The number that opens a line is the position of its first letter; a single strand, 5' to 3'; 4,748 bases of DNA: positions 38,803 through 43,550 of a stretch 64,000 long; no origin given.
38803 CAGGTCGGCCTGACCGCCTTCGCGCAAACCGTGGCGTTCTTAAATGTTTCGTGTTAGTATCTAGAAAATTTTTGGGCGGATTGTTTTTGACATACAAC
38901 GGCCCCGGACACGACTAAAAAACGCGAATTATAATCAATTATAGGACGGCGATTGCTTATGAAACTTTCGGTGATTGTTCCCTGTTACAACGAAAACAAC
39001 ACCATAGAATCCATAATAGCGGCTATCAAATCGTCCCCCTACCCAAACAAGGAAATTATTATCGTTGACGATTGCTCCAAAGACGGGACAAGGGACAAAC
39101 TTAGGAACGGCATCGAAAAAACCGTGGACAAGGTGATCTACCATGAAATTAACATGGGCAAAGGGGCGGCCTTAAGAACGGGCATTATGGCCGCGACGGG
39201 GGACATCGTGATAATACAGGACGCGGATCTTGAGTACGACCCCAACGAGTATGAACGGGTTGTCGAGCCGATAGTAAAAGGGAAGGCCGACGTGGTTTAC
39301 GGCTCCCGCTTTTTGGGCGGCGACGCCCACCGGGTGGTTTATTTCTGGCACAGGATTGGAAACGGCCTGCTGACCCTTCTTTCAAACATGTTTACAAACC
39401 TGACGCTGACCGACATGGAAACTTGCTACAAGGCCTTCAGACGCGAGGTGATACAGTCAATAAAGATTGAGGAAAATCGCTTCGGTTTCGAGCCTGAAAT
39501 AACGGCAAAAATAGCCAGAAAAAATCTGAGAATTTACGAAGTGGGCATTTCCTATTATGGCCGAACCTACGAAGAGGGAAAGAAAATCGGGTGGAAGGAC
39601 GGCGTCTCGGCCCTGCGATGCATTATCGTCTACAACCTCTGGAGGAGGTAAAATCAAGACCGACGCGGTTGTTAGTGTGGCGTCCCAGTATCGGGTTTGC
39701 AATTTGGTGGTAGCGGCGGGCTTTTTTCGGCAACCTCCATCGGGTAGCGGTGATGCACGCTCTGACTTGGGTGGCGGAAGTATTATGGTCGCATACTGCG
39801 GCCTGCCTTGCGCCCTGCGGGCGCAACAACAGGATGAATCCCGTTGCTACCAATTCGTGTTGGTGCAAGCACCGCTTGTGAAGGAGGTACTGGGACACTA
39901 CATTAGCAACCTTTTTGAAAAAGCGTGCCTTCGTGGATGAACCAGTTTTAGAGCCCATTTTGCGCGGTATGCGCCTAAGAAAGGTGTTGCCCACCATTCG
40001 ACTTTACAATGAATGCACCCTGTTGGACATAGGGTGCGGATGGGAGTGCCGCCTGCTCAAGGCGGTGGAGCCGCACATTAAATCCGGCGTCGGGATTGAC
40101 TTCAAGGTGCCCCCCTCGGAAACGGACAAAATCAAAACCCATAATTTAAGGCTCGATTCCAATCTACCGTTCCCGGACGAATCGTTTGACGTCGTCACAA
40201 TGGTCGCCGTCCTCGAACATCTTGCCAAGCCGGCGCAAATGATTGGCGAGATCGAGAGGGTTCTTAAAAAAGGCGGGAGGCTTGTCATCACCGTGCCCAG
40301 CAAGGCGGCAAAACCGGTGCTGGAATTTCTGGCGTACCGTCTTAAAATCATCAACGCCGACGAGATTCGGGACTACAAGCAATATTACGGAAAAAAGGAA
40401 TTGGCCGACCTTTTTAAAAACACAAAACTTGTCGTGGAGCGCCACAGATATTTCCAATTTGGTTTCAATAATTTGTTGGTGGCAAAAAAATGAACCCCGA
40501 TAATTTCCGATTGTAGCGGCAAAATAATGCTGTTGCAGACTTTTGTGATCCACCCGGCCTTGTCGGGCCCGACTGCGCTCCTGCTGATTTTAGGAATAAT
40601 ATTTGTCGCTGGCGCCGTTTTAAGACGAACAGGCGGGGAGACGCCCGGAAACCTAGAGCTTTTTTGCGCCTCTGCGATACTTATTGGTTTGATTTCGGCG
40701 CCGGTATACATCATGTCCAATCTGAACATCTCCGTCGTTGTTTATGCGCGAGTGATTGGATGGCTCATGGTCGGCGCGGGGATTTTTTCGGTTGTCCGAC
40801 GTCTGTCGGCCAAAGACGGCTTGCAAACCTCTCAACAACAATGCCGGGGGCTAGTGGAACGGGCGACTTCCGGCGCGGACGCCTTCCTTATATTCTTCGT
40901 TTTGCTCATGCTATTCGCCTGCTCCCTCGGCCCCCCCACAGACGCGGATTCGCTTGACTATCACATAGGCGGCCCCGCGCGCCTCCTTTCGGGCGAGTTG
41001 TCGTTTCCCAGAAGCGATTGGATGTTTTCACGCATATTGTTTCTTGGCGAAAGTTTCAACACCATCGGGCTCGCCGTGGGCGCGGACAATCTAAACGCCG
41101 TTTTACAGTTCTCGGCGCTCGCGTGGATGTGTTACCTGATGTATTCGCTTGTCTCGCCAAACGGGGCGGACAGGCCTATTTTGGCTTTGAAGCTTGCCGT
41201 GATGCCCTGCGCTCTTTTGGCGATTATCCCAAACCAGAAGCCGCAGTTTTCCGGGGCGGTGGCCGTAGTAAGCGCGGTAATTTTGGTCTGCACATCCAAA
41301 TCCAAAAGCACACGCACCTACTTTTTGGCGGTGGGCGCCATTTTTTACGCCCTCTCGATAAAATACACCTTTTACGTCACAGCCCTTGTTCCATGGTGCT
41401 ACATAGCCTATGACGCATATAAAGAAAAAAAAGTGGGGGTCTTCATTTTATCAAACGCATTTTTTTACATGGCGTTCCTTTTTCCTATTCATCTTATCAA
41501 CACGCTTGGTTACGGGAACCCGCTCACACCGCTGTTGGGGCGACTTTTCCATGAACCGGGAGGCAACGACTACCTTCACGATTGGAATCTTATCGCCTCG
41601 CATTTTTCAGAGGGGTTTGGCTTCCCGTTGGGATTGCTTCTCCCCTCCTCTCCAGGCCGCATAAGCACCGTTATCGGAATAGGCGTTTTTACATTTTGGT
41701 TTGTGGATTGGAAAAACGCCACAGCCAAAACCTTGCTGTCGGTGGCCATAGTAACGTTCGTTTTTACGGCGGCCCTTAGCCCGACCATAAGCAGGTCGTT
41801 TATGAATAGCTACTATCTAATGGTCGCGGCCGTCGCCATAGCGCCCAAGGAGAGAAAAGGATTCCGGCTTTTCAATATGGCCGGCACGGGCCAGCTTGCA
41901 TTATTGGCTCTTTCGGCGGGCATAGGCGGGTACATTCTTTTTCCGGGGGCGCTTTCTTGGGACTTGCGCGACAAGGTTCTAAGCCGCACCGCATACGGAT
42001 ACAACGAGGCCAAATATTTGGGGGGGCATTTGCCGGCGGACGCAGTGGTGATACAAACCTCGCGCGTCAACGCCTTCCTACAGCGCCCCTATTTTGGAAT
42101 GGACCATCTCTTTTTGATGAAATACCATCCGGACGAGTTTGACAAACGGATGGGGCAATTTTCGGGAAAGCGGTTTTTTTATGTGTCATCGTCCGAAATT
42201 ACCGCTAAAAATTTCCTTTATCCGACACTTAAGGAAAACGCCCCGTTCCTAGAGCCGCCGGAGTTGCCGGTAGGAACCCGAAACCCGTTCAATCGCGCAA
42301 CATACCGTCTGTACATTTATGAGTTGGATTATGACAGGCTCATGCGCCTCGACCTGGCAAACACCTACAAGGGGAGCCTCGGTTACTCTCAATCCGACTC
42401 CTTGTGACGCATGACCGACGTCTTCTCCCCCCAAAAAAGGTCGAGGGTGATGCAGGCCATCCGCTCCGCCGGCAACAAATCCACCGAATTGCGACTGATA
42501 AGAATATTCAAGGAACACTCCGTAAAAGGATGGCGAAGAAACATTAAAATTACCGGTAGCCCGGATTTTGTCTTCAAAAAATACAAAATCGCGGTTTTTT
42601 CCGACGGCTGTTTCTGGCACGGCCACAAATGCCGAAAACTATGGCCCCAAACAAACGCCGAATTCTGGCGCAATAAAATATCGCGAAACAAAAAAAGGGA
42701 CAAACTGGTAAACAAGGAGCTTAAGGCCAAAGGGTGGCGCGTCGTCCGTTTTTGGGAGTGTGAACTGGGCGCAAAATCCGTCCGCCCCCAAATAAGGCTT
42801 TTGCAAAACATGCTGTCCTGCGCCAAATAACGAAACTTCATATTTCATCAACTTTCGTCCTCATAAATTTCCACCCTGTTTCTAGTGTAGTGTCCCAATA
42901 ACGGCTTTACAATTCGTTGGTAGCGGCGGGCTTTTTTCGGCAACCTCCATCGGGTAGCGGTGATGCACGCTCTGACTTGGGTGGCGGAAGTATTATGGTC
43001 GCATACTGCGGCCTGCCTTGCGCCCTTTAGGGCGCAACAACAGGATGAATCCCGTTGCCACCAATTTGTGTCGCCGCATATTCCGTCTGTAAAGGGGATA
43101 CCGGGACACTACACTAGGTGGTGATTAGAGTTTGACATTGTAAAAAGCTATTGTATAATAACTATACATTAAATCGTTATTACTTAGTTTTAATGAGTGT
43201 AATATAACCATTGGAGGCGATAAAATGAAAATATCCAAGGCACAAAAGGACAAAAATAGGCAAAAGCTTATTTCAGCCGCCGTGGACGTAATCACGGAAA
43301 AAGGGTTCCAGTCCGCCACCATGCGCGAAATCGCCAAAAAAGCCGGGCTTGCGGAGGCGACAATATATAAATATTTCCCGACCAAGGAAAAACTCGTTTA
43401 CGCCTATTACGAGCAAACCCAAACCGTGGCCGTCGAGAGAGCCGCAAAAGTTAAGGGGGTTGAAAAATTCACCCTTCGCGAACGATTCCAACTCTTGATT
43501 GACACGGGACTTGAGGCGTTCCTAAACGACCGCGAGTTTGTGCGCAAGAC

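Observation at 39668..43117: Two copies of a ~240-bp structured element with terminal inverted repeats and stem-preserving covariation: a MITE or a leader ncRNA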

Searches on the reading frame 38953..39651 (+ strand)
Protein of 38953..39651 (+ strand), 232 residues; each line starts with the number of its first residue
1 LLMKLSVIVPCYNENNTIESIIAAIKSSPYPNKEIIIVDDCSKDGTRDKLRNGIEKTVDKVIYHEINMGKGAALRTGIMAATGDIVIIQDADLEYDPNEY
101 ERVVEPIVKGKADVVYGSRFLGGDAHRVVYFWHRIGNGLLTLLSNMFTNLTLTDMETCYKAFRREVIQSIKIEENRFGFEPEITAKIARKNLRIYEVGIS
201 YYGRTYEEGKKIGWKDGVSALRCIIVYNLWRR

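Call 7: search_protein_families(library=pfam, proteins=[window:38953-39651:+], max_evalue=0.001)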
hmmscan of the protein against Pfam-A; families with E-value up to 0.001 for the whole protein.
window:38953-39651:+ (232 aa): 3 families
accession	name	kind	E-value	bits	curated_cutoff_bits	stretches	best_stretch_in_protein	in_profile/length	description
PF00535.33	Glycos_transf_2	-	2.4e-36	125.6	23.3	1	6-169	1-166/168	Glycosyl transferase family 2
PF13641.12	Glyco_tranf_2_3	-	1.2e-09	39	27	1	5-155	3-147/230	Glycosyltransferase like family 2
PF10111.15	Glyco_tranf_2_2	-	1e-05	25.7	27.3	1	6-104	1-103/276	Glycosyltransferase like family 2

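Call 47: find_encoding_contigs(protein=window:38959-39651:+, flank=10000, max_places=10)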
Protein window:38959-39651:+ (230 aa): 2 contigs read that carry it; 2 places shown.
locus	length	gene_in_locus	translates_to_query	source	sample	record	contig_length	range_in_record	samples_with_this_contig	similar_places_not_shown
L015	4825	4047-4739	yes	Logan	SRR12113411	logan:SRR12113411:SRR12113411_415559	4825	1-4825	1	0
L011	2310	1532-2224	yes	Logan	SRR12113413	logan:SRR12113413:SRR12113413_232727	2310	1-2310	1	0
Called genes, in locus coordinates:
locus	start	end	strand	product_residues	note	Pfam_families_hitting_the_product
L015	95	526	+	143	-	PF01475:FUR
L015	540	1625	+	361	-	PF02535:Zip, PF13473:Cupredoxin_1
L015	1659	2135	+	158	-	PF03918:CcmH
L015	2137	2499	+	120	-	PF13240:Zn_Ribbon_1 (weak)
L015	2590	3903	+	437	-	PF02310:B12-binding, PF04055:Radical_SAM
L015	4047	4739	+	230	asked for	PF00535:Glycos_transf_2, PF10111:Glyco_tranf_2_2 (weak), PF13641:Glyco_tranf_2_3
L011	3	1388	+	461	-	?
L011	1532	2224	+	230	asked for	PF00535:Glycos_transf_2, PF10111:Glyco_tranf_2_2 (weak), PF13641:Glyco_tranf_2_3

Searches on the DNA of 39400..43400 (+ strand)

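Call 8: search_rna_families(source=window, start=39400, end=43400, threshold=evalue, max_evalue=10, show_alignments=3)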
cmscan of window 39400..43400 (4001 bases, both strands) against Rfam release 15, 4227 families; matches with E-value up to 10: 4.
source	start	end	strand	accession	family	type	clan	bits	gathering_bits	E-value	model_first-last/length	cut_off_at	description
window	42545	42629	+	RF02394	sau-63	Gene; sRNA;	-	18.7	100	4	1-98/98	no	Staphylococcus sRNA sau-63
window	39747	39873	-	RF02819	V_AS7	Gene; antisense;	-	17.5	90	3.7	1-169/169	no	Vibrio RNA AS7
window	40002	40042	-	RF03537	Flavi_TBFV_SL6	Cis-reg;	-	16.4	38.3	2.7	1-45/45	no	Tick-borne Flavivirus short stem-loop SL6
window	42509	42601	-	RF03119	dCoV-5UTR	Cis-reg;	CL00116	14.5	102.9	9.4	1-294/294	no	Deltacoronavirus 5'UTR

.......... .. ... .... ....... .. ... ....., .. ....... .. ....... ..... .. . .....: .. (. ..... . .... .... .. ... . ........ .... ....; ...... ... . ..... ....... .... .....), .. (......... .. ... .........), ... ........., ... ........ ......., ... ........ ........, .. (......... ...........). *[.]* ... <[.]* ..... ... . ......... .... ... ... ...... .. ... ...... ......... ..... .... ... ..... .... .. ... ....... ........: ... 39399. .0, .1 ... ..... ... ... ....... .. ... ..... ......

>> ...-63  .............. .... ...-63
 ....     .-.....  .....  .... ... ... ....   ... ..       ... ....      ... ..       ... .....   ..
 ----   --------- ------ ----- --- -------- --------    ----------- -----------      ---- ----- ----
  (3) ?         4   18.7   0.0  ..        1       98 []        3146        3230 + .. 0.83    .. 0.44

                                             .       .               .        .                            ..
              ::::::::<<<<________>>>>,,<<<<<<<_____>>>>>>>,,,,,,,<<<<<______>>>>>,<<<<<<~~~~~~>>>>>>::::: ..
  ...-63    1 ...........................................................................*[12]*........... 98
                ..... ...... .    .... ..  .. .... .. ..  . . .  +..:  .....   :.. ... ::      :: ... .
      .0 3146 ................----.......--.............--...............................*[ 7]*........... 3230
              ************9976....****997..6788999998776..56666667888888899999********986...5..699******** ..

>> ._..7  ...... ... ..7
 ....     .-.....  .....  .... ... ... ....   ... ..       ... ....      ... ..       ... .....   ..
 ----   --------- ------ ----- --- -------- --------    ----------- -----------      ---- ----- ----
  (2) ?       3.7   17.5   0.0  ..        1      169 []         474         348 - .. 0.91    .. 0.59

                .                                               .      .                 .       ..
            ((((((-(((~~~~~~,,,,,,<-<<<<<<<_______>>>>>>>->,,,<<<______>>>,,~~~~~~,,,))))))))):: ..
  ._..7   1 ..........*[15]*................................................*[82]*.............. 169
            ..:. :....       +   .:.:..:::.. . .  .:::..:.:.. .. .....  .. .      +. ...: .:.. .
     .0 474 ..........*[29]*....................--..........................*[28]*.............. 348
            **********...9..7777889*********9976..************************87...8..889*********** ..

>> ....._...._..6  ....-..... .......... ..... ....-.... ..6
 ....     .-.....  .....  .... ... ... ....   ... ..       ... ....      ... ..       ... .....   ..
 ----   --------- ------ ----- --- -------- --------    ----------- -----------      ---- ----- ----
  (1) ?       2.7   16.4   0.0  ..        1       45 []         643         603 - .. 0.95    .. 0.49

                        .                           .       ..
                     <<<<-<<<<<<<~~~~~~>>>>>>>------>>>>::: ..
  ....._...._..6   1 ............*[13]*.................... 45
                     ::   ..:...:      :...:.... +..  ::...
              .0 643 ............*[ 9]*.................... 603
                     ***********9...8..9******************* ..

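Call 14: search_dna_similar(query=window:39664-39914:+, collection=plasmids, mode=distant, max_evalue=0.001)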
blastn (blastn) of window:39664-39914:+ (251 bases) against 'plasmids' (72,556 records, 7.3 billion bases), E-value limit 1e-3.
No match.

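Call 39: search_dna_similar(query=window:42882-42920:+, collection=plasmids, mode=distant, max_evalue=10, max_rows=20)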
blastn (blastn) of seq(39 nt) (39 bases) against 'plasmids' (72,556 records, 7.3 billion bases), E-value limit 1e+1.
Records with a match: 3; places in all: 4; records where one place covers at least 80% of the query: 0.
Best place of each record, by identity: >=99% 1; 95-99% 1; 80-90% 1.
By first word of the organism name: Methylophaga 1; Shinella 1; Vibrio 1.
By predicted mobility (MOB-suite, as given by PLSDB): non-mobilizable 3.
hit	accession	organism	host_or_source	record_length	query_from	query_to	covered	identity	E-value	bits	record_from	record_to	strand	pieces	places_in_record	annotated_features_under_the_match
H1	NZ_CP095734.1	Methylophaga pinxianii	pure culture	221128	3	30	72%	85.7%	6e+0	34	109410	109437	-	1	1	LTA synthase family protein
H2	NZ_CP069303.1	Shinella sp. PSBB067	monoisolate,Minnesota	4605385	16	36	54%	95.2%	6e+0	35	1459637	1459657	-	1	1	none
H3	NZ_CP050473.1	Vibrio campbellii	single cell,seawater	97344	21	38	46%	100.0%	6e+0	34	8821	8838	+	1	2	site-specific DNA-methyltransferase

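Call 40: search_dna_similar(query=window:42878-43121:+, collection=phages, mode=distant, max_evalue=0.01)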
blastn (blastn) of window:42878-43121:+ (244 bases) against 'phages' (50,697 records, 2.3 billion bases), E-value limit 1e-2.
No match.

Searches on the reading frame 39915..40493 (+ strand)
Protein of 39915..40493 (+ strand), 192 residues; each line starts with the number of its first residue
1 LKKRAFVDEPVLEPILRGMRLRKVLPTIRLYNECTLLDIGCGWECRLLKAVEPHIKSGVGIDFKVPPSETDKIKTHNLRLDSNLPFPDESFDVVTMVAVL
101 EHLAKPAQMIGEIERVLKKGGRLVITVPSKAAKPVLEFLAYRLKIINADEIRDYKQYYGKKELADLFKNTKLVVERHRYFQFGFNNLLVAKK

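Call 7: search_protein_families(library=pfam, proteins=[window:39915-40493:+], max_evalue=0.001)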
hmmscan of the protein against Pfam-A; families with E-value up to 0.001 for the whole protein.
window:39915-40493:+ (192 aa): 10 families
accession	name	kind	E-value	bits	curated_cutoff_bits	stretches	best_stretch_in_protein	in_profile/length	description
PF08241.18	Methyltransf_11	-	1.2e-16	61.5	21.2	1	37-125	1-95/95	Methyltransferase domain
PF13489.12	Methyltransf_23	-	2.4e-14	53.8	27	1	35-174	25-161/164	Methyltransferase domain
PF13847.12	Methyltransf_31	-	5.2e-11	42.9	27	1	33-131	4-114/145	Methyltransferase domain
PF08242.18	Methyltransf_12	-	2.2e-09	38.3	30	1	37-123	1-98/98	Methyltransferase domain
PF13649.12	Methyltransf_25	-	4.8e-09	37.2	27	1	37-121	2-97/97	Methyltransferase domain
PF01209.24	Ubie_methyltran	-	1.6e-06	28.1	20.1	1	82-141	108-166/233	ubiE/COQ5 methyltransferase family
PF05148.21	Methyltransf_8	-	1.9e-05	25.1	27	1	31-126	71-157/219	Hypothetical methyltransferase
PF08003.17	Methyltransf_9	-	0.00015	21.3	23.8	1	22-125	105-217/315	Protein of unknown function (DUF1698)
PF02353.26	CMAS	-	0.00017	21.4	27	1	21-127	51-166/273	Mycolic acid cyclopropane synthetase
PF07021.18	MetW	-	0.00084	19.5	21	0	35-128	16-110/193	Methionine biosynthesis protein MetW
